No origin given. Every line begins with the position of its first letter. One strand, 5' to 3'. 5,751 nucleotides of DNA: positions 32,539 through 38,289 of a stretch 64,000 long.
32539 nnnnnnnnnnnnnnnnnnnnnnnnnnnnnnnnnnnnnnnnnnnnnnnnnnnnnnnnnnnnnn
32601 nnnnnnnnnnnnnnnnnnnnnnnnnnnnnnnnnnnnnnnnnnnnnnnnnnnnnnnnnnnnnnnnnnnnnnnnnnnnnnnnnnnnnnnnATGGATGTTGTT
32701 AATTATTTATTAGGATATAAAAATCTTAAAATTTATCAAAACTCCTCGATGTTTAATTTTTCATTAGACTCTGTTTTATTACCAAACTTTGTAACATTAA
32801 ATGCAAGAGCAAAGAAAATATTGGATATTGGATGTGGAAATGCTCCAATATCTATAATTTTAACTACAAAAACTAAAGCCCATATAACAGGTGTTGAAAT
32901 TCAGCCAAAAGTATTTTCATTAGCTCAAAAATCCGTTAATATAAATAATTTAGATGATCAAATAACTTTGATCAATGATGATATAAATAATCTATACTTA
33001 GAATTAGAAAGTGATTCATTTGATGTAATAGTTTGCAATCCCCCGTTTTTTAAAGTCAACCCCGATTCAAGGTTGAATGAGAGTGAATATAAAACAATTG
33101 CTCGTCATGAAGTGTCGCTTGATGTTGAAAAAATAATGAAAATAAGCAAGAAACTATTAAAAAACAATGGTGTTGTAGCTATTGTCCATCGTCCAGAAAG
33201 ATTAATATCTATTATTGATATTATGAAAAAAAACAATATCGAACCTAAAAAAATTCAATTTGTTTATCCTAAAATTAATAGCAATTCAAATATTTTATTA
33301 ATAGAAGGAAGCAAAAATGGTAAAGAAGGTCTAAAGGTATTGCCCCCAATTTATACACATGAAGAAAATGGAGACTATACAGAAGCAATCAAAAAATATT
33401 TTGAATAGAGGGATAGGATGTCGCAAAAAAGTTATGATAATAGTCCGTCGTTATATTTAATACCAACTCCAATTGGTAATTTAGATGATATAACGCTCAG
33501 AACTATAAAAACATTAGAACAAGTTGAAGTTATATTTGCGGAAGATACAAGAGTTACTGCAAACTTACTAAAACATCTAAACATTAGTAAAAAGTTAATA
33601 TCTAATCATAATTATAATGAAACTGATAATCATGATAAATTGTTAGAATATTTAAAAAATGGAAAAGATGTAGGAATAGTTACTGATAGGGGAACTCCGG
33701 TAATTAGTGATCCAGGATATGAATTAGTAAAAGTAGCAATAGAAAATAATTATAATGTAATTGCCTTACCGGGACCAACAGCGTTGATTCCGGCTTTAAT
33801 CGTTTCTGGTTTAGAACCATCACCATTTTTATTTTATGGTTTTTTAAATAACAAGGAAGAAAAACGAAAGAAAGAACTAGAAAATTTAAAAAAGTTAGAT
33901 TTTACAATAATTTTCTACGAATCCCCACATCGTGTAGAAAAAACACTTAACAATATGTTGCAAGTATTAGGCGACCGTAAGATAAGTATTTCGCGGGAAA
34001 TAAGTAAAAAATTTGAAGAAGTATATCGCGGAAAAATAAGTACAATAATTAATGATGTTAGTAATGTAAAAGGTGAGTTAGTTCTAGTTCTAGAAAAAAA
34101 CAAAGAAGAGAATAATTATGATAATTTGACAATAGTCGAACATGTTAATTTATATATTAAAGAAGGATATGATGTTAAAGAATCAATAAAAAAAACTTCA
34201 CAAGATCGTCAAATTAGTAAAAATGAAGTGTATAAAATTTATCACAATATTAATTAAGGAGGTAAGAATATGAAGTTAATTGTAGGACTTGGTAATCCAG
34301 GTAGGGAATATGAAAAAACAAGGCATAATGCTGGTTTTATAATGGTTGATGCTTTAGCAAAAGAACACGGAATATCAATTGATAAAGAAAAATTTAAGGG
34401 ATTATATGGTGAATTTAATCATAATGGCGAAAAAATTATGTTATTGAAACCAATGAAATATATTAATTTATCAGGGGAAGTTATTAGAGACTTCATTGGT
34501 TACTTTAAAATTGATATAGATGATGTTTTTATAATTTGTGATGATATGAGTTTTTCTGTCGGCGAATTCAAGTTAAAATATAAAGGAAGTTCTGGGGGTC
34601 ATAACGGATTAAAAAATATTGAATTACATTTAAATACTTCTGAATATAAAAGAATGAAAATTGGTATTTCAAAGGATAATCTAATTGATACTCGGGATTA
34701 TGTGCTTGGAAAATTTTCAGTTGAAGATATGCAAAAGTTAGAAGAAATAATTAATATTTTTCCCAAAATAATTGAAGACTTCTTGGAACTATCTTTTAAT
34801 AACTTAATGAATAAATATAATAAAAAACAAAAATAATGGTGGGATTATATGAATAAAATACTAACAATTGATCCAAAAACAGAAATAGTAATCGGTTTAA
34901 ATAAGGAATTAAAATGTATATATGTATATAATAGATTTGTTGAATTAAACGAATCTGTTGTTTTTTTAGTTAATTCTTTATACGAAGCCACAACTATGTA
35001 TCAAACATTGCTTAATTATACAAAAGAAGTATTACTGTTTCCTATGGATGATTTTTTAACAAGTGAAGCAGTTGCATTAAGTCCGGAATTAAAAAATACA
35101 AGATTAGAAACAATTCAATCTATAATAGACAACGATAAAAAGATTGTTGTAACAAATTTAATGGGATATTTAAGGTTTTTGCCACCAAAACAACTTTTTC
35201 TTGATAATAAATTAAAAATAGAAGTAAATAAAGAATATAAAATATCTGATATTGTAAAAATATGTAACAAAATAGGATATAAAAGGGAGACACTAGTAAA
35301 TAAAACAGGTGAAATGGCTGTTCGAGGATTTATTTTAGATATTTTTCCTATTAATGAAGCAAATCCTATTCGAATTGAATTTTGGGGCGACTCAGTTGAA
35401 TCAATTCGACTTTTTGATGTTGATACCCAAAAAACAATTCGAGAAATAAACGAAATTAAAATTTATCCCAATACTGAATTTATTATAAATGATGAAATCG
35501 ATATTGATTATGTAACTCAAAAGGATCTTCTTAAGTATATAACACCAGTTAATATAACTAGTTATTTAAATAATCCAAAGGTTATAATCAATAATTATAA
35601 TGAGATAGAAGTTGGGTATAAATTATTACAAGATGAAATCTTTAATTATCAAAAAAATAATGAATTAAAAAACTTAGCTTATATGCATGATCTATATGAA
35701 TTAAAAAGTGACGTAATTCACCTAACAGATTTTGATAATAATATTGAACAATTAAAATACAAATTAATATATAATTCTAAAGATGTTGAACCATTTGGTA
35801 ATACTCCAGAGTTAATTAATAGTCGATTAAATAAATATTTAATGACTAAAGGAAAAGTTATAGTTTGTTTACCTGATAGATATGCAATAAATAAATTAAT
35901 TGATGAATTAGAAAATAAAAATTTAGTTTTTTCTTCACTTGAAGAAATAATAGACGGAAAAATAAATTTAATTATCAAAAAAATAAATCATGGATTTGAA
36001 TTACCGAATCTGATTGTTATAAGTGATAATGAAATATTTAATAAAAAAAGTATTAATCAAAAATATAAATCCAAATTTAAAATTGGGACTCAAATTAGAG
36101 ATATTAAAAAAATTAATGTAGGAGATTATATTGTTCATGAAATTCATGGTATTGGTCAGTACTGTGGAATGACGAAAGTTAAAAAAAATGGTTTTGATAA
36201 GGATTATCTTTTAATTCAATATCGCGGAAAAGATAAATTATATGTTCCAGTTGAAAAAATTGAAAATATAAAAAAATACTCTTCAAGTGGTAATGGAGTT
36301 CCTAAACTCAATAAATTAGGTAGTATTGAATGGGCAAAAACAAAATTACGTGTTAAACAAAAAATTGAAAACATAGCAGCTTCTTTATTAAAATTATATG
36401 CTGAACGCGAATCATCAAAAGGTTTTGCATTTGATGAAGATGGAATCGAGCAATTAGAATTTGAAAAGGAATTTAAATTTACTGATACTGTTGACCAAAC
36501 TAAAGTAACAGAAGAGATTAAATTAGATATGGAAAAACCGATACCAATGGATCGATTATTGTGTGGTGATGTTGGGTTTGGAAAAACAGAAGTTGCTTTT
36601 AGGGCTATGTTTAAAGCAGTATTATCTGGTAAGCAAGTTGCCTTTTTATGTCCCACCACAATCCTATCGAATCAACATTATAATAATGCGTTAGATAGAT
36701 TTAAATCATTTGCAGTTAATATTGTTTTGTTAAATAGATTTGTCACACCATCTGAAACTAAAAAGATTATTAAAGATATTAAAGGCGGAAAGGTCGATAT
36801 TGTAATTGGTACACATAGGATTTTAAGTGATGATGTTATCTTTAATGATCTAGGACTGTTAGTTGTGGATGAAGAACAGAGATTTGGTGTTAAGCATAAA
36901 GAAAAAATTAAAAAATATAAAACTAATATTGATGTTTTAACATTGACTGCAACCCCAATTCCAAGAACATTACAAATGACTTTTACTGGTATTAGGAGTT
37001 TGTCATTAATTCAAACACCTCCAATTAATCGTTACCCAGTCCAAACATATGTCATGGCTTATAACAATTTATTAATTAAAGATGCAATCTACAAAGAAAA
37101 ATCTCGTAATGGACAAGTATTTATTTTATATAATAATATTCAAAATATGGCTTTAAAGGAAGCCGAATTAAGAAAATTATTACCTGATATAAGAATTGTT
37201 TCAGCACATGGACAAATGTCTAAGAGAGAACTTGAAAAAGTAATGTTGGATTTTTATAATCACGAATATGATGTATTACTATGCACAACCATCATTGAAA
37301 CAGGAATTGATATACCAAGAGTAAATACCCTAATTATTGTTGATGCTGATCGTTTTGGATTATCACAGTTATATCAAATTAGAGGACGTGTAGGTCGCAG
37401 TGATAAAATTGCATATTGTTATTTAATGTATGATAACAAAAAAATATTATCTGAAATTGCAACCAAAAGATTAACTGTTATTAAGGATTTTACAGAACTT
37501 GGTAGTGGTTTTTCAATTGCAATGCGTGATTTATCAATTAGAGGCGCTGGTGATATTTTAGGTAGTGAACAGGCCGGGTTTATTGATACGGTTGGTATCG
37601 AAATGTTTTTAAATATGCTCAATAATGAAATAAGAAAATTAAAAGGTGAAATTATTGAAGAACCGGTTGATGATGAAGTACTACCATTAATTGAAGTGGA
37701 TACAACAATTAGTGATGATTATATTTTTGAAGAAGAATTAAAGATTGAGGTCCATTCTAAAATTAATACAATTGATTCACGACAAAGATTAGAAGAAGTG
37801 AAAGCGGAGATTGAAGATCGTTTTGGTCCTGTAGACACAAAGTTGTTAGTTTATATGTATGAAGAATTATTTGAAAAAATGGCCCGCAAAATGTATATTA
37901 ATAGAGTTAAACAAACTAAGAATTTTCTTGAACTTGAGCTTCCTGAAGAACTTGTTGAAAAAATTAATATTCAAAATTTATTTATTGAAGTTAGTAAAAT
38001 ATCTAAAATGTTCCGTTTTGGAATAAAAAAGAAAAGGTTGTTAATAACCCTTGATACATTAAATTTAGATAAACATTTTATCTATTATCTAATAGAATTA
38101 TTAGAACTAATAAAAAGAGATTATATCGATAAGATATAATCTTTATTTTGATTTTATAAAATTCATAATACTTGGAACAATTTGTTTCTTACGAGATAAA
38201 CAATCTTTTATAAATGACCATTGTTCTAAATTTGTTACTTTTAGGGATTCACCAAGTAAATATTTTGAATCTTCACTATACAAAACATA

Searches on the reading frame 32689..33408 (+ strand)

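Call 50: search_protein_families(library=pfam, proteins=[window:32689-33408:+], max_evalue=0.00001)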
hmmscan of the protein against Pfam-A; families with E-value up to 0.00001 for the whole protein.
window:32689-33408:+ (239 aa): 11 families
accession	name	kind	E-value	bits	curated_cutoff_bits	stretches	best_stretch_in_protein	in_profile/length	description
PF05175.20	MTS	-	9.3e-15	55.1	23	1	29-123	22-111/170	Methyltransferase small domain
PF13847.12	Methyltransf_31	-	1.1e-14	54.7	27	1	41-167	4-111/145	Methyltransferase domain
PF13649.12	Methyltransf_25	-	2.2e-11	44.7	27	1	44-124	1-78/97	Methyltransferase domain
PF08241.18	Methyltransf_11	-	2.8e-09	37.9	21.2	1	45-124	1-74/95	Methyltransferase domain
PF05971.18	Methyltransf_10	-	6.3e-09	36.1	23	1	40-131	102-198/299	RNA methyltransferase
PF06325.19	PrmA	-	1.6e-06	28.3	22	1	38-117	159-233/296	Ribosomal protein L11 methyltransferase (PrmA)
PF02384.22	N6_Mtase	-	1.9e-06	27.9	20.4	1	44-172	50-188/311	N-6 DNA Methylase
PF08242.18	Methyltransf_12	-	2.3e-06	28.7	30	0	45-117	1-72/98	Methyltransferase domain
PF02475.24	TRM5-TYW2_MTfase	-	2.7e-06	27.9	28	1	41-109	37-106/164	TRM5/TYW2 methyltransferase domain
PF01170.24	UPF0020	-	3.8e-06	27.2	22.3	1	59-136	72-147/197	RMKL-like, methyltransferase domain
PF07669.17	Eco57I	-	9.3e-06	26.3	25.3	0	84-167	48-134/171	Eco57I restriction-modification methylase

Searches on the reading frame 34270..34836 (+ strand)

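Call 50: search_protein_families(library=pfam, proteins=[window:34270-34836:+], max_evalue=0.00001)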
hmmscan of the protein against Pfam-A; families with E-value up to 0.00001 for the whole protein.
window:34270-34836:+ (188 aa): 1 family
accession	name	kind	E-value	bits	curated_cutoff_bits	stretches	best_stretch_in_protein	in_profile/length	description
PF01195.25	Pept_tRNA_hydro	-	1e-62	211.7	27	1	3-184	1-183/183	Peptidyl-tRNA hydrolase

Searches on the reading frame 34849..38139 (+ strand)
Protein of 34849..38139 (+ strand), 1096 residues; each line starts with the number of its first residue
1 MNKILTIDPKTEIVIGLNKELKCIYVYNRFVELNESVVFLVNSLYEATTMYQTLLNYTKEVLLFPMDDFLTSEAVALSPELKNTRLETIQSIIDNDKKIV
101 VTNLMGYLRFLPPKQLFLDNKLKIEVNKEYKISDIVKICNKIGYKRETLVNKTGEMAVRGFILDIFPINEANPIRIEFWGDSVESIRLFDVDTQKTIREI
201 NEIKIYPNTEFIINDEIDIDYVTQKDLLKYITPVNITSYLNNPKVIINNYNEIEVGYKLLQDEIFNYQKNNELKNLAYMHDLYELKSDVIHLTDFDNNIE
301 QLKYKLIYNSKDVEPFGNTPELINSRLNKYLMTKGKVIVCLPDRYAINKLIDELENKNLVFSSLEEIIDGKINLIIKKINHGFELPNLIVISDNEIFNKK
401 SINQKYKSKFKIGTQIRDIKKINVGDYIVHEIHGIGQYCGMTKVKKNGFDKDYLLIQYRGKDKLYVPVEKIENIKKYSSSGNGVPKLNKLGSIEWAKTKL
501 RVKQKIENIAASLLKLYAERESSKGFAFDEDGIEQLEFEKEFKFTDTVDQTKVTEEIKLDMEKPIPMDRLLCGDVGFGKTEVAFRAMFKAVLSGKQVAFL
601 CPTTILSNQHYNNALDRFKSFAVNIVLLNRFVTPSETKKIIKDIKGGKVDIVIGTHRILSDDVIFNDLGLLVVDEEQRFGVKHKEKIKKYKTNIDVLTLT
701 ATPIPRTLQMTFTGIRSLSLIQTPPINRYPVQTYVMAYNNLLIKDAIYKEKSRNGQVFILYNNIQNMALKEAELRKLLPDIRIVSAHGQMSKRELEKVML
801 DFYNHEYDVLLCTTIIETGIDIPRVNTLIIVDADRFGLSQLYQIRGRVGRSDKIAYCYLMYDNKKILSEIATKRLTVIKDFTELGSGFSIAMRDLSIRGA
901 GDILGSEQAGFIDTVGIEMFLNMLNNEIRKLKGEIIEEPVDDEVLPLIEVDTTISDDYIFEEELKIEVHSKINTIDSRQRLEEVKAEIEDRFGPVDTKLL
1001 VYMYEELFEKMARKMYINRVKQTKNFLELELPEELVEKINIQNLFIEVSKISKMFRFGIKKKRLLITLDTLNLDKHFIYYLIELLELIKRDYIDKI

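Call 50: search_protein_families(library=pfam, proteins=[window:34849-38139:+], max_evalue=0.00001)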
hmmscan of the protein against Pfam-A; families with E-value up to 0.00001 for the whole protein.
window:34849-38139:+ (1096 aa): 6 families
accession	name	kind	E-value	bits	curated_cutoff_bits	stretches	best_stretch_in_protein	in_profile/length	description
PF17757.6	UvrB_inter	-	1.5e-25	89.6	22.9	1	122-211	1-91/91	UvrB interaction domain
PF00271.37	Helicase_C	-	7.9e-25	87.7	23.5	1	745-851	8-109/110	Helicase conserved C-terminal domain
PF00270.35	DEAD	-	2.2e-23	83.2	26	1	567-709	15-165/167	DEAD/DEAH box helicase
PF02559.22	CarD_TRCF_RID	-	6.2e-18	65.1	23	1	423-478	2-57/57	CarD-like/TRCF RID domain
PF03461.20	TRCF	-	2.2e-12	47.6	25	1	949-1034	2-87/95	TRCF domain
PF04851.21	ResIII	-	8.4e-09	36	22.5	1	574-703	31-162/164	Type III restriction enzyme, res subunit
